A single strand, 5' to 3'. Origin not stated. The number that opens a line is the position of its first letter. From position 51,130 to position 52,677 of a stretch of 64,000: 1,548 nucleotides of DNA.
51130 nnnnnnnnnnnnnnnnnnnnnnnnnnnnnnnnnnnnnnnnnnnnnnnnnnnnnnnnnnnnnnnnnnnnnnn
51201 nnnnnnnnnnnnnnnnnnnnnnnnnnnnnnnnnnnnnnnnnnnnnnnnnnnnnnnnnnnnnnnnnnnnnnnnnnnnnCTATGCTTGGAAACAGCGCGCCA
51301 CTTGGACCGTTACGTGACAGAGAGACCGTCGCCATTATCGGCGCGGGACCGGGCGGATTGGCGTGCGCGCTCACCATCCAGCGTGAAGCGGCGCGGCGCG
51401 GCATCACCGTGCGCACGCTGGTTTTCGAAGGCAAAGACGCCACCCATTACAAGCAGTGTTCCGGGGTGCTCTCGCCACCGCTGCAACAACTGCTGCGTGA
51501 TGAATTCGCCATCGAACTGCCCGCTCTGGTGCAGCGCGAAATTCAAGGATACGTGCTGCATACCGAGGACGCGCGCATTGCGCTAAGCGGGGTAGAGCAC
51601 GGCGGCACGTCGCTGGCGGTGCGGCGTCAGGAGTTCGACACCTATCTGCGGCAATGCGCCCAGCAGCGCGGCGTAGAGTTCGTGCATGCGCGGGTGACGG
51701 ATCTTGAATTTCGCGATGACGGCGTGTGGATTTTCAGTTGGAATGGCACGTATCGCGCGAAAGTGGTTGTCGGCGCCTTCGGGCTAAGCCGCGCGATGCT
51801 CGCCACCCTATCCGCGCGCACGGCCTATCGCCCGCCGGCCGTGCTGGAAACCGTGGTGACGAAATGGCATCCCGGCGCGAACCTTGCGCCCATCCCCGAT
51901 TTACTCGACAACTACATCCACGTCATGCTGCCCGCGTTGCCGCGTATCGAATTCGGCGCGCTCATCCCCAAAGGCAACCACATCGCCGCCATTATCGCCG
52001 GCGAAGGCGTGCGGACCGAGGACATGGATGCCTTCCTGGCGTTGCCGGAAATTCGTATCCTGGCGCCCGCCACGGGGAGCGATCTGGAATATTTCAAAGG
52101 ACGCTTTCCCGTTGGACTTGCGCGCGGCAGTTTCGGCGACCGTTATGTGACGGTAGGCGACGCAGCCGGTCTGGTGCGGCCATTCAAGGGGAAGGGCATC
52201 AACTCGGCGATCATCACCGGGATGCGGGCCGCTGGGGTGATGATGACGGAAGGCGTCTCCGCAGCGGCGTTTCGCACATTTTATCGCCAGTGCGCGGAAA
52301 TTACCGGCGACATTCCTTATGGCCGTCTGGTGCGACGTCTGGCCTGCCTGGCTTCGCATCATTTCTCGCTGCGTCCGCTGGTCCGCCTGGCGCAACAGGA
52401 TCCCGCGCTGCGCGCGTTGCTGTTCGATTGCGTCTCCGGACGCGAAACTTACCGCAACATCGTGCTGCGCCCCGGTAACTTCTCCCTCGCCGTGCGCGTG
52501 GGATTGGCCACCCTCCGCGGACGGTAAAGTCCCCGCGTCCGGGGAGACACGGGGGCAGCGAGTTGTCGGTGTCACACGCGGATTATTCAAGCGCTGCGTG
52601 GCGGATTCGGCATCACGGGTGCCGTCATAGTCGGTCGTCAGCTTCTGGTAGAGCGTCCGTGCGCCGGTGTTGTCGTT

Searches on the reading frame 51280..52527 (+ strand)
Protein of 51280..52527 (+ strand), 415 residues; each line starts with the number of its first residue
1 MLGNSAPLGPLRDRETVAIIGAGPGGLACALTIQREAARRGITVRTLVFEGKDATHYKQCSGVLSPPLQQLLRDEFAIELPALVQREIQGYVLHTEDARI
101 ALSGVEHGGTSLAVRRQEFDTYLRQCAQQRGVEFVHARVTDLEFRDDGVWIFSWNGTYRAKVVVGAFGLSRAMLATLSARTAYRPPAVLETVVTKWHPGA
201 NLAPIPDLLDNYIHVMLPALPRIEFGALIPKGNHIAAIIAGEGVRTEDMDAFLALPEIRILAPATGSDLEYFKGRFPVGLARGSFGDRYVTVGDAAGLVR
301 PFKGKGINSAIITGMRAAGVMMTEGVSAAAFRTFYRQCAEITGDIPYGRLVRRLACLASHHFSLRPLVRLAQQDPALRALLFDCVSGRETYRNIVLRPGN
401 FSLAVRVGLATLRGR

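Call 3: search_protein_families(library=pfam, proteins=[window:51280-52527:+], max_evalue=0.01)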
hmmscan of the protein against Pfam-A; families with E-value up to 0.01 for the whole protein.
window:51280-52527:+ (415 aa): 7 families
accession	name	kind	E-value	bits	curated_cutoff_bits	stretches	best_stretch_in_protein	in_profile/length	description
PF01266.30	DAO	-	1.5e-06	28.4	27.9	1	119-225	151-267/353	FAD dependent oxidoreductase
PF01494.25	FAD_binding_3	-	2.7e-06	27.3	22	0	16-138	3-121/349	FAD binding domain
PF13454.12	NAD_binding_9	-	3.4e-05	24.3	21.8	0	118-168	102-153/155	FAD-NAD(P)-binding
PF07992.20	Pyr_redox_2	-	9.4e-05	22.4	26.1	1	16-60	2-40/291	Pyridine nucleotide-disulphide oxidoreductase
PF05834.18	Lycopene_cycl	-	0.00011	21.9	23.4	1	17-172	2-144/380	Lycopene cyclase protein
PF04820.20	Trp_halogenase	-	0.00016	21.1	21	0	110-148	151-189/458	Tryptophan halogenase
PF13738.12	Pyr_redox_3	-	0.00022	21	30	0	19-37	2-20/305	Pyridine nucleotide-disulphide oxidoreductase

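Call 4: search_protein_families(library=ncbifam, proteins=[window:51280-52527:+], max_evalue=0.01)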
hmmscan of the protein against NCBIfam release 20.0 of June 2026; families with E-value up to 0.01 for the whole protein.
window:51280-52527:+ (415 aa): 32 families (the best 25 are shown)
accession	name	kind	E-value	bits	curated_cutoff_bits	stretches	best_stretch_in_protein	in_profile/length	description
TIGR02032.1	GG-red-SF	subfamily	1.3e-27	97.3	158.8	1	17-320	3-296/297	geranylgeranyl reductase family protein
TIGR02023.1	BchP-ChlP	subfamily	5e-18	65.3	343.3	1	16-324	2-301/388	geranylgeranyl diphosphate reductase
NF049967.1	QhpG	equivalog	3.4e-15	55.9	240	2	17-169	1-140/423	flavin-dependent monooxygenase QhpG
NF045655.1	MkRedMenJ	equivalog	7.7e-11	41.5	700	2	13-135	3-120/406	menaquinone reductase MenJ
NF038174.1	maturase_GoxB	equivalog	2e-09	36.9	400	1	16-178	2-162/358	glycine oxidase maturase GoxB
NF041080.1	DGGGPL_reductase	equivalog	3.5e-07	29.5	580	1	17-178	4-164/447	digeranylgeranylglycerophospholipid reductase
NF008519.0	PRK11445.1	equivalog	6.5e-07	28.9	303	1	17-170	6-158/355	FAD-binding protein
TIGR02028.1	ChlP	equivalog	7.1e-07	28.3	505.3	1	17-146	3-122/398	geranylgeranyl reductase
TIGR01790.1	carotene-cycl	subfamily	3.2e-06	26.5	209.5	1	17-175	2-144/387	lycopene cyclase family protein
TIGR01988.1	Ubi-OHases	subfamily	4.1e-06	25.9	224.65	0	17-58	2-38/387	ubiquinone biosynthesis hydroxylase, UbiH/UbiF/VisC/COQ6 family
NF005421.0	PRK06996.1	equivalog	1.2e-05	24.5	450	0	16-44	13-41/398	UbiH/UbiF/VisC/COQ6 family ubiquinone biosynthesis hydroxylase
NF038171.1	maturase_LodB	equivalog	3.8e-05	23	400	0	17-157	2-141/361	lysine-epsilon-oxidase maturase LodB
NF041160.1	DGGPL_Thplmales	equivalog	5.6e-05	22.2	780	1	289-321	278-310/396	digeranylgeranylglycerophospholipid reductase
NF005599.0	PRK07333.1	equivalog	6.5e-05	21.6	549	0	276-309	278-313/414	ubiquinone biosynthesis hydroxylase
NF004780.0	PRK06126.1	subfamily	9.7e-05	20.8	445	0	13-57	7-45/552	hypothetical protein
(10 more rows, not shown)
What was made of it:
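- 51280..52527 (+): Flavoprotein B (415 aa): paralog of A (32% identity), the GGR-like subunit. It has a single conserved Cys60 (nt 51457-51459), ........, FKGRFP and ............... (GD at nt 52156-52170). TIGR02032 scores 97.3 bits, below 158.8 (call 4).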

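Call 8: search_solved_structures(query=window:51280-52527:+, max_evalue=1)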
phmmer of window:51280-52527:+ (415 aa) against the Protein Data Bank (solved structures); distinct sequences matched with E-value up to 1: 38.
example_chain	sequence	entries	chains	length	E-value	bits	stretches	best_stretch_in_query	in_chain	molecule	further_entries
7koe_C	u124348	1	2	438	4.4e-05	25.8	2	17-169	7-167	Electron transfer flavoprotein-quinone oxidoreductase FixC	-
3oz2_A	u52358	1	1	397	0.00059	22.1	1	17-321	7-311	Digeranylgeranylglycerophospholipid reductase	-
7ctq_A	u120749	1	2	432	0.0014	20.9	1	18-323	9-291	Peptidyl tryptophan dihydroxylase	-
7epv_A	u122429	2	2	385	0.016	17.3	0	276-315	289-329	Flavin-dependent monooxygenase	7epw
5bul_A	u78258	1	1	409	0.017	17.3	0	17-146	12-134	flavin-dependent halogenase triple mutant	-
6wg9_A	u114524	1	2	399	0.025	16.7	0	276-315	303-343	Tetracycline destructase Tet(X7)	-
9hjv_A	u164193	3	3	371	0.025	16.7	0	276-315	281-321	Flavin-dependent monooxygenase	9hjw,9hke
9drh_A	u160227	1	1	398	0.028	16.5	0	276-315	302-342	Tet(X7)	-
5bva_A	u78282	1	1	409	0.035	16.3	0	17-146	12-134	flavin-dependent halogenase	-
2xdo_A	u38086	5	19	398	0.045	15.9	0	291-315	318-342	TETX2 PROTEIN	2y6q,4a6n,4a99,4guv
4a6n_A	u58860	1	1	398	0.045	15.9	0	291-315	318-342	TETX2 PROTEIN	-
2xyo_A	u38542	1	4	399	0.046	15.9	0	291-315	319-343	TETX2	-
2y6r_A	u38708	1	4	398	0.046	15.9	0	291-315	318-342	TETX2 PROTEIN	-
3c96_A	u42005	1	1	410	0.054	15.6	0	288-335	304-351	Flavin-containing monooxygenase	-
3v3n_A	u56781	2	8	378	0.057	15.5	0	291-315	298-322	TetX2 protein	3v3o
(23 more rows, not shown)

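Call 28: find_homologous_proteins(query=window:51280-52527:+)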
Query window:51280-52527:+ (415 aa): 471 proteins with E <= 0.001 among 8000 candidates; the best 120 are listed.
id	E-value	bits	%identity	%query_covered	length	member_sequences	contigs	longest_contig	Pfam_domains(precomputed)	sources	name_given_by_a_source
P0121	8.3e-275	929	100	100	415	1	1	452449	PF01266.31,PF01494.26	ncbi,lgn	-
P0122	7.3e-173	593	67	99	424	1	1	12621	PF01266.31,PF07992.21,PF13454.13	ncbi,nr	ncbi:MAG: NAD(P)/FAD-dependent oxidoreductase [Armatimonadetes bacterium]|nr:NAD(P)/FAD-dependent ox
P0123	3.4e-167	575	64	98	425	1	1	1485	PF01266.31,PF13454.13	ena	-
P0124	5.3e-164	564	64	100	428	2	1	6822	PF01266.31,PF07992.21,PF13454.13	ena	-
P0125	9.4e-160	550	63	98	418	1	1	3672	PF01266.31,PF13454.13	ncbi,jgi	jgi:flavin-dependent dehydrogenase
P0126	1.1e-157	543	60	98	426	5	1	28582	PF01266.31,PF13454.13,PF05834.19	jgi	jgi:flavin-dependent dehydrogenase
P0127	4.8e-157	541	61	98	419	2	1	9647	PF01266.31,PF07992.21,PF13454.13,PF01494.26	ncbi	-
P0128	1.5e-156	540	60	98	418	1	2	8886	PF01266.31,PF13454.13,PF04820.21,PF01494.26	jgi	-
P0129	5.6e-155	534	61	98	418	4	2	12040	PF01266.31,PF07992.21,PF13454.13,PF04820.21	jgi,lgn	-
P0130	3.7e-154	532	61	100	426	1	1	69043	PF01266.31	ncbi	-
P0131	1.1e-153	530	60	96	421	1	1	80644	PF01266.31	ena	-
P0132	2.8e-153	529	61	98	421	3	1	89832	PF13454.13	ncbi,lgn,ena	-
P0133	1.8e-150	519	61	97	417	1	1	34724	-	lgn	-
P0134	5.5e-149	515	58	98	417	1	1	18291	PF01266.31,PF07992.21,PF13454.13,PF04820.21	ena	-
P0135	1.1e-147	510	58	99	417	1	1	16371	PF01266.31,PF07992.21,PF01494.26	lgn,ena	-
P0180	9.7e-111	389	48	96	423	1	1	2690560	PF01266.31,PF13454.13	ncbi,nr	ncbi:MAG: hypothetical protein JSW03_05005 [Candidatus Eiseniibacteriota bacterium]|nr:MAG: hypothet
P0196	1.8e-105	371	47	95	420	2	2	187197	PF01494.26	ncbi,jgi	jgi:flavin-dependent dehydrogenase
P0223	1.6e-101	358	44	94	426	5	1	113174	PF07992.21,PF13454.13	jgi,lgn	jgi:flavin-dependent dehydrogenase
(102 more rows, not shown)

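Call 30: find_encoding_contigs(protein=P0180, flank=8000, max_places=1)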
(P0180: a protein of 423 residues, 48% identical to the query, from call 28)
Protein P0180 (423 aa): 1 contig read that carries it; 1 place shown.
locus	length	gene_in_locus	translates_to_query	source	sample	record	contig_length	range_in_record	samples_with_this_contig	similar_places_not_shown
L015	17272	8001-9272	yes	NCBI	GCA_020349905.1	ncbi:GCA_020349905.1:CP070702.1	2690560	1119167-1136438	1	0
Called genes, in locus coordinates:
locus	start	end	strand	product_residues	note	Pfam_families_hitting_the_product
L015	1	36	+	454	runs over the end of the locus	PF13600:DUF4140 (faint)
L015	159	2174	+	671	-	PF04851:ResIII, PF00270:DEAD (faint), PF17757:UvrB_inter, PF27431:UvrB_3rd, PF00271:Helicase_C, PF12344:UvrB, PF02151:UVR (weak)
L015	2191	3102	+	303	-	PF02749:QRPTase_N, PF01729:QRPTase_C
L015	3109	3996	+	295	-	PF03099:BPL_LplA_LipB, PF16917:BPL_LplA_LipB_2 (weak), PF02237:BPL_C (weak)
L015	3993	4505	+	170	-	PF22811:Zn_ribbon_NrdR, PF03477:ATP-cone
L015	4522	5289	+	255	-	PF00902:TatC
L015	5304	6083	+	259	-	PF03309:Pan_kinase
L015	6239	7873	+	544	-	PF00118:Cpn60_TCP1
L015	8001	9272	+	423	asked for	PF01266:DAO (faint), PF13454:NAD_binding_9 (faint)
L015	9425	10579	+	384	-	PF00155:Aminotran_1_2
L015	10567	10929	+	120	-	PF02152:FolB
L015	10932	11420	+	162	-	PF01288:HPPK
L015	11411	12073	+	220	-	PF01712:dNK, PF02223:Thymidylate_kin, PF13238:AAA_18 (weak), PF13671:AAA_33 (weak), PF13207:AAA_17 (faint)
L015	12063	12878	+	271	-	PF02548:Pantoate_transf, PF13714:PEP_mutase (faint)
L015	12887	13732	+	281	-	PF02569:Pantoate_ligase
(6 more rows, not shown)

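Call 31: find_encoding_contigs(protein=P0196, flank=8000, max_places=1)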
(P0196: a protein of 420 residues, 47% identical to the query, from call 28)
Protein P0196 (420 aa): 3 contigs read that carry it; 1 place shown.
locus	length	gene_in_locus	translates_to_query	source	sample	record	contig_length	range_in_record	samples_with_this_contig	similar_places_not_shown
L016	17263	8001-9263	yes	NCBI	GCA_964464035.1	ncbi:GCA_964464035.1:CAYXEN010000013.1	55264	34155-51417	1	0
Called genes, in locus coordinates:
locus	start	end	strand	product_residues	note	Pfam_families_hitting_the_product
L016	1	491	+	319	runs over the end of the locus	PF19300:BPD_transp_1_N, PF00528:BPD_transp_1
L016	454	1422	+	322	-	PF12911:OppC_N, PF00528:BPD_transp_1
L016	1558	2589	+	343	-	PF02568:ThiI, PF03054:tRNA_Me_trans, PF18297:NFACT-R_2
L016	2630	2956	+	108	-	PF03091:CutA1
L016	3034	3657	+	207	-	-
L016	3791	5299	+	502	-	PF00072:Response_reg, PF08448:PAS_4 (weak), PF13426:PAS_9 (faint), PF00512:HisKA, PF02518:HATPase_c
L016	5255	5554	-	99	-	-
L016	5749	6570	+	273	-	PF01734:Patatin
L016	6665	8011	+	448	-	-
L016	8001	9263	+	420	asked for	PF01494:FAD_binding_3 (weak)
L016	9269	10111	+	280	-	PF01887:SAM_HAT_N, PF20257:SAM_HAT_C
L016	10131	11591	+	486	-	PF01139:RtcB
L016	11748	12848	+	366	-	PF01950:FBPase_3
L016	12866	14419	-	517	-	PF01401:Peptidase_M2 (weak), PF01432:Peptidase_M3, PF01401:Peptidase_M2, PF02074:Peptidase_M32 (weak)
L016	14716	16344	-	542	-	-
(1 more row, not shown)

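Call 32: find_encoding_contigs(protein=P0223, flank=8000, max_places=1)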
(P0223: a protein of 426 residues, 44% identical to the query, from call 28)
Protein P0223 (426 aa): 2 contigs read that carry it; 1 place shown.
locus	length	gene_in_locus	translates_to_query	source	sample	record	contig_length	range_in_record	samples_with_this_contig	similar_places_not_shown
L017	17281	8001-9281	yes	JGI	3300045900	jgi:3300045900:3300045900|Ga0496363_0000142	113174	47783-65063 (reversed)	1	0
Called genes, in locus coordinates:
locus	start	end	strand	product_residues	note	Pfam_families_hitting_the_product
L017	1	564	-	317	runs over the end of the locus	PF02562:PhoH, PF13604:AAA_30 (weak), PF13245:AAA_19 (weak)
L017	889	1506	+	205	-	PF09335:VTT_dom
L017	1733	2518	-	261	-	PF01975:SurE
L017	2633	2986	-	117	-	PF13411:MerR_1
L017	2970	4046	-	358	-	PF01116:F_bP_aldolase, PF08013:GatZ_KbaZ-like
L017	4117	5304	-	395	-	PF00155:Aminotran_1_2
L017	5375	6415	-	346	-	PF08240:ADH_N, PF16912:Glu_dehyd_C, PF00107:ADH_zinc_N, PF13602:ADH_zinc_N_2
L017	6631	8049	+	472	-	-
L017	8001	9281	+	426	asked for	PF07992:Pyr_redox_2 (faint), PF13454:NAD_binding_9 (faint)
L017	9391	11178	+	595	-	PF01855:POR_N, PF02775:TPP_enzyme_C, PF00037:Fer4 (faint), PF12797:Fer4_2 (faint), PF13237:Fer4_10 (weak)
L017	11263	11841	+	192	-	PF01558:POR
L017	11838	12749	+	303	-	PF01515:PTA_PTB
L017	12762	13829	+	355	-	PF00871:Acetate_kinase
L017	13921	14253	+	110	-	PF20582:UPF0758_N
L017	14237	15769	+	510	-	PF02384:N6_Mtase, PF20473:MmeI_Mtase, PF07669:Eco57I (weak)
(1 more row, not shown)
